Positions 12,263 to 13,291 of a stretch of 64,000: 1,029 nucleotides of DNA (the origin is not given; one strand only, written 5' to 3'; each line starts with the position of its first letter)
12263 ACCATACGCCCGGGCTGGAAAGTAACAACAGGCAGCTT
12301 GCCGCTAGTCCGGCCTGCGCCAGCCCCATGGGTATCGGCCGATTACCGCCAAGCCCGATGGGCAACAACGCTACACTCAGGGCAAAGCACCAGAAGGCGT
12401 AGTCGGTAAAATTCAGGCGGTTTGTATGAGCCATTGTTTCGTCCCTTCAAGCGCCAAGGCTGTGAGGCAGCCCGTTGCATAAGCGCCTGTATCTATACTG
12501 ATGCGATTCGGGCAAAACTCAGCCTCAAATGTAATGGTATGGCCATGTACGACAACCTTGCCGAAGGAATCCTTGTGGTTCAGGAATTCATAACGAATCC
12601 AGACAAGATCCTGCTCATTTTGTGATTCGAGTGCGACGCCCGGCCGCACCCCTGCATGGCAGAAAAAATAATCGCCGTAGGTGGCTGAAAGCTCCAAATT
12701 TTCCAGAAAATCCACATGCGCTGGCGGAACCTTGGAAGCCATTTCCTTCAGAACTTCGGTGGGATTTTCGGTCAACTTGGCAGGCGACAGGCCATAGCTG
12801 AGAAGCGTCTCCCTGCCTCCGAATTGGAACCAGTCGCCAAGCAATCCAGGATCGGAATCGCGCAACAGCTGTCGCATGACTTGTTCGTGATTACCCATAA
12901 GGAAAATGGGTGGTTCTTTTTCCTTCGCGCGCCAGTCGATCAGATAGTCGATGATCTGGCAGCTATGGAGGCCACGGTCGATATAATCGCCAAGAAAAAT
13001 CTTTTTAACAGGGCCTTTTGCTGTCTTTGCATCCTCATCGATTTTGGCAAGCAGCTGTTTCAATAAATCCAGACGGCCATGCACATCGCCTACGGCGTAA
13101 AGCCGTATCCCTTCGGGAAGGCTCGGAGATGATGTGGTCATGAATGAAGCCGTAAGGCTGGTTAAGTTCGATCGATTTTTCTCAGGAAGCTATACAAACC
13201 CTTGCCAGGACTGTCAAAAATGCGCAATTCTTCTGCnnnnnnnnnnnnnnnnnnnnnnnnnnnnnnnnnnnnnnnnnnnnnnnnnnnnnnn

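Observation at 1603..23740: Approximately 22 kb Wzy-dependent polysaccharide locus with an atypical accessory gene set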

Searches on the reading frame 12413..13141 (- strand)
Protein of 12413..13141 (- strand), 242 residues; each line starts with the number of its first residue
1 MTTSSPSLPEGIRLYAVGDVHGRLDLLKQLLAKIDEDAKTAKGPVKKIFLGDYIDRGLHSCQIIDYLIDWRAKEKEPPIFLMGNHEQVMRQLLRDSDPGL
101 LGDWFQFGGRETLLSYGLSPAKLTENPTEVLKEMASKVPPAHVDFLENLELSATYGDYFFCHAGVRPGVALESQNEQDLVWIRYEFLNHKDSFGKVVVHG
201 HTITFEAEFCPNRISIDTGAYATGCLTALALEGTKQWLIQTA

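Call 4: search_protein_families(library=pfam, proteins=[window:12413-13141:-])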
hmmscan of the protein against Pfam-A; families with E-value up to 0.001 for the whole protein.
window:12413-13141:- (242 aa): 1 family
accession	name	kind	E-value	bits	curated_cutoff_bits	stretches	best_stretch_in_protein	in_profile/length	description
PF00149.33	Metallophos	-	2e-14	54.9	21.5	1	13-203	2-157/191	Calcineurin-like phosphoesterase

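Call 7: search_protein_families(library=ncbifam, proteins=[window:12413-13141:-], max_evalue=0.01)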
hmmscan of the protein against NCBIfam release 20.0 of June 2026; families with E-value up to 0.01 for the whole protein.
window:12413-13141:- (242 aa): 6 families
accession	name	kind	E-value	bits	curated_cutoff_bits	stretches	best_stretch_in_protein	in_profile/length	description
NF001204.0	PRK00166.1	equivalog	2e-12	47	176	1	14-90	3-71/276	symmetrical bis(5'-nucleosyl)-tetraphosphatase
TIGR04075.1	bacter_Pnkp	equivalog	8.6e-12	44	750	2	17-125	185-289/851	polynucleotide kinase-phosphatase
NF010148.0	PRK13625.1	equivalog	4.7e-08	32.9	340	1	16-89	5-80/245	bis(5'-nucleosyl)-tetraphosphatase PrpE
NF007425.0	PRK09968.1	equivalog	5.2e-05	23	332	1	14-94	17-87/218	protein-serine/threonine phosphatase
NF008516.0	PRK11439.1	equivalog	0.00017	21.6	326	1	14-228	19-214/218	protein-serine/threonine phosphatase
TIGR00668.1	apaH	equivalog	0.00028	20.4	222.85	0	14-67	3-52/279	bis(5'-nucleosyl)-tetraphosphatase (symmetrical) ApaH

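Call 39: search_solved_structures(query=window:12413-13141:-, max_evalue=0.001)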
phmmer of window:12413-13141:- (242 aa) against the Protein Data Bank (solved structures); distinct sequences matched with E-value up to 0.001: 80 (the best 60 are shown).
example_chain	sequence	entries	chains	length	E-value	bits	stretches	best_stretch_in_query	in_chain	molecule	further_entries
5vjv_A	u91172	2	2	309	2.3e-07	33.7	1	15-101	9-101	Rhizobiales-like phosphatase 2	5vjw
2zbm_A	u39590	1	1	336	6.6e-06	28.9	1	13-89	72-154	Protein-tyrosine-phosphatase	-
2z72_A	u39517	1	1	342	6.7e-06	28.8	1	13-89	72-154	Protein-tyrosine-phosphatase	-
1v73_A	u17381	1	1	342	6.8e-06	28.8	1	13-89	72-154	psychrophilic phosphatase I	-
4iyp_C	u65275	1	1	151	6.9e-06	28.8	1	16-87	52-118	Serine/threonine-protein phosphatase 2A catalytic subunit alpha isoform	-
2nyl_C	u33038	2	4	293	9.1e-06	28.4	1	16-87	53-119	Serine/threonine-protein phosphatase 2A catalytic subunit alpha isoform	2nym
3p71_C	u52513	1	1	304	1e-05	28.3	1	16-87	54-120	Serine/threonine-protein phosphatase 2A catalytic subunit alpha isoform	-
2ie4_C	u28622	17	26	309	1.1e-05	28.2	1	16-87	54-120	Serine/threonine-protein phosphatase 2A catalytic subunit alpha isoform | PP2A-C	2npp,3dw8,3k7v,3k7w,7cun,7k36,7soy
2ie3_C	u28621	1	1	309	1.1e-05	28.2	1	16-87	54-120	Serine/threonine-protein phosphatase 2A catalytic subunit alpha isoform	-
3c5w_C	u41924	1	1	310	1.1e-05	28.2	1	16-87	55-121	PP2A C subunit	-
4i5l_C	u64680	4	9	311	1.1e-05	28.2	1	16-87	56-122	Serine/threonine-protein phosphatase 2A catalytic subunit alpha isoform, PP2A-alpha | Serine/threonine-protein phosphatase 2A catalytic subunit alpha isoform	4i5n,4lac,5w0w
8so0_C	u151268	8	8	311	1.1e-05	28.2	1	16-87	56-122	Serine/threonine-protein phosphatase 2A catalytic subunit alpha isoform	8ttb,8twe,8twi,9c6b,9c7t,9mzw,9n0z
8uo5_C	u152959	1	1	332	1.2e-05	28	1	16-87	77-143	Serine/threonine-protein phosphatase 2A catalytic subunit alpha isoform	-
8uwb_C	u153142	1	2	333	1.3e-05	27.9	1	16-87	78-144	Serine/threonine-protein phosphatase 2A 65 kDa regulatory subunit A alpha isoform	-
9o04_D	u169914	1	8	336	1.3e-05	27.9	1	16-87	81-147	Serine/threonine-protein phosphatase 2A catalytic subunit alpha isoform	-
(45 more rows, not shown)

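Call 56: search_dna_similar(query=window:12413-13141:-, collection=plasmids, mode=protein, max_rows=25, max_evalue=1e-20)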
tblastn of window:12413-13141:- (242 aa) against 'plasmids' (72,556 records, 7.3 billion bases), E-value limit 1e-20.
Records with a match: 222; places in all: 233; records where one place covers at least 80% of the query: 222.
Best place of each record, by identity: <60% 222.
By first word of the organism name: Phaeobacter 59; Rhizobium 39; Pseudosulfitobacter 32; Azospirillum 15; Sphingobium 8; Sulfitobacter 8; Agrobacterium 6; Shinella 5; Leisingera 5; Bradyrhizobium 4; and 29 more.
By predicted mobility (MOB-suite, as given by PLSDB): non-mobilizable 183; conjugative 21; mobilizable 18.
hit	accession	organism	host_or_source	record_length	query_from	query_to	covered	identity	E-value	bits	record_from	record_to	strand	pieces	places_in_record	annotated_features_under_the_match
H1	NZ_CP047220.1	Sphingobium yanoikuyae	cell culture,sludge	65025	3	240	98%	48.8%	6e-57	201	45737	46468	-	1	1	metallophosphoesterase family protein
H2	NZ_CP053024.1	Sphingobium yanoikuyae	whole organism,River sediment ...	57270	4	240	98%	48.4%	9e-55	195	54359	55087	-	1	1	metallophosphoesterase family protein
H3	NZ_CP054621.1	Azospirillum oryzae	cell culture,soil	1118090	7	241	97%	48.8%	2e-55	197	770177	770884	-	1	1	record has no annotation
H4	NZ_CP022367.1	Azospirillum sp. TSH58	single cell,paddy soils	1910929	8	241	97%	48.3%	1e-53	192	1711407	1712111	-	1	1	record has no annotation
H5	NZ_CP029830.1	Azospirillum ramasamyi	single cell,Cow dung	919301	4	241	98%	47.2%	2e-46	172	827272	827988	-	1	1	metallophosphoesterase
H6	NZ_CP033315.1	Azospirillum brasilense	rhizosphere soil of Digitaria ...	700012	8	241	97%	47.9%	3e-54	194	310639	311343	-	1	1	metallophosphoesterase family protein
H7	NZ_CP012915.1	Azospirillum brasilense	Digitaria eriantha,microbe,root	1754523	8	241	97%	47.9%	3e-54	194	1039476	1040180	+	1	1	none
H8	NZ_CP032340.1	Azospirillum brasilense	soil sample,Agricultural field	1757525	8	241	97%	47.9%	3e-54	194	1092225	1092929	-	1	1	none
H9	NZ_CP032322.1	Azospirillum argentinense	soil sample,Agricultural field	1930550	8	241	97%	47.9%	2e-53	191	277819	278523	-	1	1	record has no annotation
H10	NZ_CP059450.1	Azospirillum brasilense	Prokaryotes,soil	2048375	8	241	97%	47.9%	6e-53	190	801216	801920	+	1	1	none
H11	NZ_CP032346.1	Azospirillum brasilense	soil sample,Agricultural field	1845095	8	241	97%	47.9%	9e-53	189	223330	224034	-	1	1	record has no annotation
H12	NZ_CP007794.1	Azospirillum argentinense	Triticum aestivum L.,Root,wheat ...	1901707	8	241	97%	47.9%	3e-52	188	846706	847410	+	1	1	record has no annotation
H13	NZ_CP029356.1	Azospirillum thermophilum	cell culture,hot spring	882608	7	241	97%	47.5%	2e-50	183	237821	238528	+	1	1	metallophosphoesterase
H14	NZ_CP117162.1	Sphingobium sp. AntQ-1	Genomic DNA,PAH-contaminated soil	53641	9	240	96%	47.3%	1e-49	181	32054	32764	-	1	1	metallophosphoesterase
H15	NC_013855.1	Azospirillum sp. B510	-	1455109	3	241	99%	45.7%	2e-53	191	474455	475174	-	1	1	record has no annotation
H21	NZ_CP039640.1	Azospirillum sp. TSH100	soil,soil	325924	6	241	98%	44.6%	1e-52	189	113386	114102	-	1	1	metallophosphoesterase family protein | polysaccharide biosynthesis tyrosine autokinase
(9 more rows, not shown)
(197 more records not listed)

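Call 57: get_annotated_region(hit=H21, flank=12000)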
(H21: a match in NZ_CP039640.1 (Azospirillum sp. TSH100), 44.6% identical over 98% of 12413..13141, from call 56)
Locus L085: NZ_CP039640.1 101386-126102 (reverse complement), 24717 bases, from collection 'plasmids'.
description: Azospirillum sp. TSH100 plasmid p1, complete sequence
organism: Azospirillum sp. TSH100 (NCBI taxid 652764)
taxonomy: Bacteria; Pseudomonadota; Alphaproteobacteria; Rhodospirillales; Azospirillaceae; Azospirillum; Azospirillum sp. TSH100
host: -; source: soil,soil; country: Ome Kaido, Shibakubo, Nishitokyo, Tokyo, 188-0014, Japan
typing (MOB-suite, as given by PLSDB): non-mobilizable; replicon rep_cluster_1806
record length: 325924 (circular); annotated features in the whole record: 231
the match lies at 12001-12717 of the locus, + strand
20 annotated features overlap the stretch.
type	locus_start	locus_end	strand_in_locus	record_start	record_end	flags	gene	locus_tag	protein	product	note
CDS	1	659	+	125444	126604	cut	-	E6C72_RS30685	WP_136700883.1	hypothetical protein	-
CDS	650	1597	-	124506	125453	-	-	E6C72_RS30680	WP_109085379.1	hypothetical protein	-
CDS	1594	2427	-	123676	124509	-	-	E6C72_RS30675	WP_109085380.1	glycosyltransferase family 2 protein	-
CDS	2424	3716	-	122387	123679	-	-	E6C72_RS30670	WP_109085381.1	O-antigen ligase family protein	-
CDS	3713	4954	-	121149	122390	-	-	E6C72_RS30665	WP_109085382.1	glycosyltransferase family 4 protein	-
CDS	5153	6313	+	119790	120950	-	-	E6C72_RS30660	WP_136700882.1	glycosyltransferase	-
CDS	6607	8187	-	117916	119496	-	-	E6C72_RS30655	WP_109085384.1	hypothetical protein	-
CDS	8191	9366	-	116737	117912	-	-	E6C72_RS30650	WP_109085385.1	glycosyltransferase family 4 protein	-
CDS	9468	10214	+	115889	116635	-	-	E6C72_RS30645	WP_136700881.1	FkbM family methyltransferase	-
CDS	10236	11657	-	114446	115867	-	-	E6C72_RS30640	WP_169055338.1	O-antigen ligase family protein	-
CDS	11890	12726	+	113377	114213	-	-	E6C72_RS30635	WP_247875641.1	metallophosphoesterase family protein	-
CDS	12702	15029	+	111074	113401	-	-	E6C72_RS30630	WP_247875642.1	polysaccharide biosynthesis tyrosine autokinase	GO:0045226 - extracellular polysaccharide biosynthetic process [Evidence IEA]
CDS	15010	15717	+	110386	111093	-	-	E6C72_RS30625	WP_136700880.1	hypothetical protein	-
CDS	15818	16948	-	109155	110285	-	-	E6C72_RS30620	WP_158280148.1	nucleotidyltransferase family protein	-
CDS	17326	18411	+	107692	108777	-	-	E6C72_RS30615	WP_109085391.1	hypothetical protein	-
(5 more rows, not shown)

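Call 58: search_dna_similar(query=window:12413-13141:-, collection=plasmids, mode=protein, max_rows=45, max_evalue=1e-20, rows=spread)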
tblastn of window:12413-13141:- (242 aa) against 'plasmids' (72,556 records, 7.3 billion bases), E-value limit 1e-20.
Records with a match: 222; places in all: 233; records where one place covers at least 80% of the query: 222.
Best place of each record, by identity: <60% 222.
By first word of the organism name: Phaeobacter 59; Rhizobium 39; Pseudosulfitobacter 32; Azospirillum 15; Sphingobium 8; Sulfitobacter 8; Agrobacterium 6; Shinella 5; Leisingera 5; Bradyrhizobium 4; and 29 more.
By predicted mobility (MOB-suite, as given by PLSDB): non-mobilizable 183; conjugative 21; mobilizable 18.
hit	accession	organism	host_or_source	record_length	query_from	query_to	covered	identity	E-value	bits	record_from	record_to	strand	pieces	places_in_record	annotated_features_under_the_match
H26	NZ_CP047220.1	Sphingobium yanoikuyae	cell culture,sludge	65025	3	240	98%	48.8%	6e-57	201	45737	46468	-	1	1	metallophosphoesterase family protein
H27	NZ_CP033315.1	Azospirillum brasilense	rhizosphere soil of Digitaria ...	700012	8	241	97%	47.9%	3e-54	194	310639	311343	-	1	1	metallophosphoesterase family protein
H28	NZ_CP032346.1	Azospirillum brasilense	soil sample,Agricultural field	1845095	8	241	97%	47.9%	9e-53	189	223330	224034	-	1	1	record has no annotation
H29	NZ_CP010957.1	Sphingobium sp. YBL2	cell culture,soil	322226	9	240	96%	47.0%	3e-52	188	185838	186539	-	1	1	metallophosphoesterase family protein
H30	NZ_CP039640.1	Azospirillum sp. TSH100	soil,soil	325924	6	241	98%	44.6%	1e-52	189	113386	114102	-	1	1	metallophosphoesterase family protein | polysaccharide biosynthesis tyrosine autokinase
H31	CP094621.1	Bradyrhizobium sp. ISRA435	Arachis hypogaea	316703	7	232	89%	48.0%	2e-42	198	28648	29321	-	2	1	hypothetical protein (x2)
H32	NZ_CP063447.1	Novosphingobium sp. ES2-1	mixed culture,activated sludge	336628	8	240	96%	41.9%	1e-45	169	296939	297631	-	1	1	metallophosphoesterase family protein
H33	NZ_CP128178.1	Sphingobium baderi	mixed culture,activated sludge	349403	9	241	96%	40.9%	3e-47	174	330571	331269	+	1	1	metallophosphoesterase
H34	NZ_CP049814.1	Pontibrevibacter nitratireducens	-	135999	14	241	94%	41.0%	3e-40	154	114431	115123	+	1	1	metallophosphoesterase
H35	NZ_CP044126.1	Rhizobium sp. BG4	Prosopis cineraria,pure bacterial ...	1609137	4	232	95%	40.3%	2e-38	149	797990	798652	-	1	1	record has no annotation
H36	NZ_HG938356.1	Neorhizobium galegae bv. officinalis bv. officinalis str. ...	Galega officinalis root nodule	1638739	13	239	94%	40.2%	1e-43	163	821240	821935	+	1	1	record has no annotation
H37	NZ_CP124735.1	Agrobacterium larrymoorei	-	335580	14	239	93%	39.7%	7e-41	155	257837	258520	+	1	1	metallophosphoesterase family protein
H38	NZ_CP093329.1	Rahnella aceris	whole organism,grassland soil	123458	13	241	95%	38.4%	5e-41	156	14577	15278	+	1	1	metallophosphoesterase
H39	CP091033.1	Sinorhizobium sp. B11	soybean,TY,soil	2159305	14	231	90%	39.7%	2e-38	149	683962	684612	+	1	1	metallophosphoesterase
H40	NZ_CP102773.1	Bosea sp. NBC_00550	-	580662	15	242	94%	37.8%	2e-31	128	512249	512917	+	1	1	metallophosphoesterase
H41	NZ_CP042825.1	Rhizobium sp. WL3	Wheat,phyllosphere swab,leaves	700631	14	239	93%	37.6%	1e-42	160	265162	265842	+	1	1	metallophosphoesterase family protein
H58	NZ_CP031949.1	Phaeobacter inhibens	-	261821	12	241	95%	34.5%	8e-28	118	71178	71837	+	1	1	metallophosphoesterase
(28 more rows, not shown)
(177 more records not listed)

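Call 59: get_annotated_region(hit=H58, flank=12000)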
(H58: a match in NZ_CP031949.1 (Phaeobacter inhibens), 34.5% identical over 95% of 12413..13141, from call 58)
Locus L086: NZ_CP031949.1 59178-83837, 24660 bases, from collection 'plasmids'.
description: Phaeobacter inhibens strain BS107 plasmid unnamed1, complete sequence
organism: Phaeobacter inhibens (NCBI taxid 221822)
taxonomy: Bacteria; Pseudomonadota; Alphaproteobacteria; Rhodobacterales; Roseobacteraceae; Phaeobacter; Phaeobacter inhibens
host: -; source: -; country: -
typing (MOB-suite, as given by PLSDB): non-mobilizable; replicon rep_cluster_377
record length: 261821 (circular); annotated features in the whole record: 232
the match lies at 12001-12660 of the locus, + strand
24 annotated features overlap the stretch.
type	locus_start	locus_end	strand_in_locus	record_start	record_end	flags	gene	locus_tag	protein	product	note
CDS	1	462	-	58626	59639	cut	-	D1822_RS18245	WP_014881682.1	ligase-associated DNA damage response exonuclease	-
CDS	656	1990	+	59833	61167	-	-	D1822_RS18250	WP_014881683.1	MATE family efflux transporter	GO:0009410 - response to xenobiotic stimulus [Evidence IEA]; GO:0006855 - xenobiotic transmembrane transport [Evidence ...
CDS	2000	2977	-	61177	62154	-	-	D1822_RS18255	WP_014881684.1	DNA topoisomerase IB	-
CDS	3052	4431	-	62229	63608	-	-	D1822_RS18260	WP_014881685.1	NAD-dependent succinate-semialdehyde dehydrogenase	-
CDS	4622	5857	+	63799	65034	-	-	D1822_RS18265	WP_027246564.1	putative DNA modification/repair radical SAM protein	-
CDS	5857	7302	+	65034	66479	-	-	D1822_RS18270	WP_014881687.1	UdgX family uracil-DNA binding protein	-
CDS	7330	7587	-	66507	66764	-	-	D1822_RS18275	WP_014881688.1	hypothetical protein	-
CDS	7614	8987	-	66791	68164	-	-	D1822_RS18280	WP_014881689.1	polysaccharide biosynthesis/export family protein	GO:0015774 - polysaccharide transport [Evidence IEA]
CDS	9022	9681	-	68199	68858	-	-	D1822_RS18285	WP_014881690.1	YjbF family lipoprotein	-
CDS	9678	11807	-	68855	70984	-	-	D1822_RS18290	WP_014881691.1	YjbH domain-containing protein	-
CDS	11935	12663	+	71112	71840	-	-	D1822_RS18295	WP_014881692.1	metallophosphoesterase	-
CDS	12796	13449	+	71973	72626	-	-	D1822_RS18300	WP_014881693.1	hypothetical protein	-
CDS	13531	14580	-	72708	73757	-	-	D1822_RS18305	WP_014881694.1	DUF418 domain-containing protein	-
CDS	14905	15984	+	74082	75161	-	-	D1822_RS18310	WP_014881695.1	calcium-binding protein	-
CDS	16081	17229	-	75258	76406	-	-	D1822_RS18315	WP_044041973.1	lytic murein transglycosylase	-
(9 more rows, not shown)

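Call 60: get_annotated_region(hit=H41, flank=12000)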
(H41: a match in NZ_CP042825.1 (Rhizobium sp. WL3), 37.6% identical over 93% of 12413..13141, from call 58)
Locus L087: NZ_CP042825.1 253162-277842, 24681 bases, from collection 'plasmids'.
description: Rhizobium sp. WL3 plasmid unnamed2, complete sequence
organism: Rhizobium sp. WL3 (NCBI taxid 2603277)
taxonomy: Bacteria; Pseudomonadota; Alphaproteobacteria; Hyphomicrobiales; Rhizobiaceae; Rhizobium; Rhizobium sp. WL3
host: -; source: Wheat,phyllosphere swab,leaves; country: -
typing (MOB-suite, as given by PLSDB): non-mobilizable
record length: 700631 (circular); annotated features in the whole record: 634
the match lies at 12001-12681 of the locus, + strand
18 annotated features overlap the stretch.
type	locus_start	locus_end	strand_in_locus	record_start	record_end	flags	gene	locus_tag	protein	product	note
CDS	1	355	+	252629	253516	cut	galU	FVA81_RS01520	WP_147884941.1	UTP--glucose-1-phosphate uridylyltransferase GalU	GO:0009225 - nucleotide-sugar metabolic process [Evidence IEA]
CDS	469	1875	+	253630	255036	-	-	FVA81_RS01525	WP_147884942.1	phosphomannomutase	-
CDS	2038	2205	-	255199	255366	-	-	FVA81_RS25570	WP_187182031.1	hypothetical protein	-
CDS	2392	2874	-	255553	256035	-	-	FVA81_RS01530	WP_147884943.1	hypothetical protein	-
CDS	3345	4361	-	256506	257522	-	-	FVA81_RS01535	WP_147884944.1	NAD-dependent epimerase/dehydratase family protein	-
CDS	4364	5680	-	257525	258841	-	-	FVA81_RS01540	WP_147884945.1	UDP-glucose/GDP-mannose dehydrogenase family protein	-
CDS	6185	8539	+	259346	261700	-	-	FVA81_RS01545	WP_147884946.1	polysaccharide biosynthesis tyrosine autokinase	GO:0045226 - extracellular polysaccharide biosynthetic process [Evidence IEA]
CDS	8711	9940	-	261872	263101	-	-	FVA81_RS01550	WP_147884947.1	polysaccharide biosynthesis/export family protein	-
CDS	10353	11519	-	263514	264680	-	-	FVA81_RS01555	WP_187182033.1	TIGR03790 family protein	-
CDS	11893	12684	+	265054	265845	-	-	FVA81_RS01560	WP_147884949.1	metallophosphoesterase family protein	-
CDS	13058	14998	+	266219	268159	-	-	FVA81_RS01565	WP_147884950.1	hypothetical protein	-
CDS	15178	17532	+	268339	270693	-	-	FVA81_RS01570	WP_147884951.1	polysaccharide biosynthesis tyrosine autokinase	GO:0045226 - extracellular polysaccharide biosynthetic process [Evidence IEA]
CDS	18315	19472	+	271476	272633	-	gmd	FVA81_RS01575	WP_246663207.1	GDP-mannose 4,6-dehydratase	GO:0000271 - polysaccharide biosynthetic process [Evidence IEA]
CDS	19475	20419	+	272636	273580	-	-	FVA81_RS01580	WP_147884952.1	GDP-L-fucose synthase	-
CDS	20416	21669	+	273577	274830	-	-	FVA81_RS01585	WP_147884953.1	WcaI family glycosyltransferase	-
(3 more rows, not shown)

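Call 81: search_protein_families(library=pfam, proteins=[L085:6607-8187:-, L085:17326-18411:+], max_evalue=0.01)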
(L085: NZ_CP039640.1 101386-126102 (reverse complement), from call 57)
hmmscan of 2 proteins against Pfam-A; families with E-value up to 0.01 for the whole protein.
L085:6607-8187:- (526 aa): 0 families

L085:17326-18411:+ (361 aa): 0 families
